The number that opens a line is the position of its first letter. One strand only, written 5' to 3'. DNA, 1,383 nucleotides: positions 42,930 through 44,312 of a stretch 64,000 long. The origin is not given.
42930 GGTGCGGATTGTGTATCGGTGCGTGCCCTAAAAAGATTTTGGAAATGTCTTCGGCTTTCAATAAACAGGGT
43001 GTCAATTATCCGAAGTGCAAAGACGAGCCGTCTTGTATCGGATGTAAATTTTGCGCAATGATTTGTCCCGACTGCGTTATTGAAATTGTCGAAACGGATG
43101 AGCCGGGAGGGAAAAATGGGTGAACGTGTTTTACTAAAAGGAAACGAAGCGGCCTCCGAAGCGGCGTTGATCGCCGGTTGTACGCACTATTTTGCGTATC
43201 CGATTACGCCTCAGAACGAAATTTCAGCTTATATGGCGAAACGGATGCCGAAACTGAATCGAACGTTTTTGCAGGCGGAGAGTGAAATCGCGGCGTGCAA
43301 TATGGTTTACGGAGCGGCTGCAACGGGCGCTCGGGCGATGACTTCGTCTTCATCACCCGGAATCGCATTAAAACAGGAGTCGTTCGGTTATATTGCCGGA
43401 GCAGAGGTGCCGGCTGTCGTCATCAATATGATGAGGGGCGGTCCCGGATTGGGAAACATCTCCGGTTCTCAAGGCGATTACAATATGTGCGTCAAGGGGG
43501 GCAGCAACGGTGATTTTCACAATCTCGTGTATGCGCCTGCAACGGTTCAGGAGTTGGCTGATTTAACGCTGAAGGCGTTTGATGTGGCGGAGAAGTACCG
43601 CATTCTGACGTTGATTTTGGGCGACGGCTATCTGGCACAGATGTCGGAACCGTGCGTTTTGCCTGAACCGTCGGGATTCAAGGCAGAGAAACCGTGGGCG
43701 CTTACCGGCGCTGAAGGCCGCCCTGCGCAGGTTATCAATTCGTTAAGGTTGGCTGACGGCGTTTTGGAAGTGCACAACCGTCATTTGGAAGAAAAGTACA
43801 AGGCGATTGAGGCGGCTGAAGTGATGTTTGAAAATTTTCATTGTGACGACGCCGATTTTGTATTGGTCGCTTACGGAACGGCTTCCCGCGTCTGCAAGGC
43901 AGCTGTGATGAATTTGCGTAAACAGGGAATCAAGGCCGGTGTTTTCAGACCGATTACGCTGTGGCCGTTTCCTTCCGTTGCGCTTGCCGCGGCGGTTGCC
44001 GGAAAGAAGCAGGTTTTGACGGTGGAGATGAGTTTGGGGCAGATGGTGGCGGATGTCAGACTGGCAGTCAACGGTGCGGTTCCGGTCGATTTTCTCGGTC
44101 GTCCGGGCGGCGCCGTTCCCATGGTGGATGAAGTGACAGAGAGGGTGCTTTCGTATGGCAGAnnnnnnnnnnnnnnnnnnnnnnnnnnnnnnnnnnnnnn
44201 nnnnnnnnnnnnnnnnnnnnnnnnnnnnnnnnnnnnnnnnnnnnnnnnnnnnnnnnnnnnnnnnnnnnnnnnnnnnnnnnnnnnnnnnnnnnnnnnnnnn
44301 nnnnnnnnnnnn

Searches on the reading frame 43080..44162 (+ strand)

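Call 63: search_protein_families(library=pfam, proteins=[window:43080-44162:+], max_evalue=0.0001)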
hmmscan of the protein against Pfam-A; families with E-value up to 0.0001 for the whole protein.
window:43080-44162:+ (361 aa): 3 families
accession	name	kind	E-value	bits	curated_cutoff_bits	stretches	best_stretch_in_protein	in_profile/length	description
PF01855.24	POR_N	-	3.1e-47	161.7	27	1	28-201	2-175/231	Pyruvate flavodoxin/ferredoxin oxidoreductase, thiamine diP-bdg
PF17147.9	PFOR_II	-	7.9e-25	87.6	27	1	258-352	1-102/102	Pyruvate:ferredoxin oxidoreductase core domain II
PF02780.25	Transketolase_C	-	4.2e-08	33.6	25.9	1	255-316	7-68/124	Transketolase, C-terminal domain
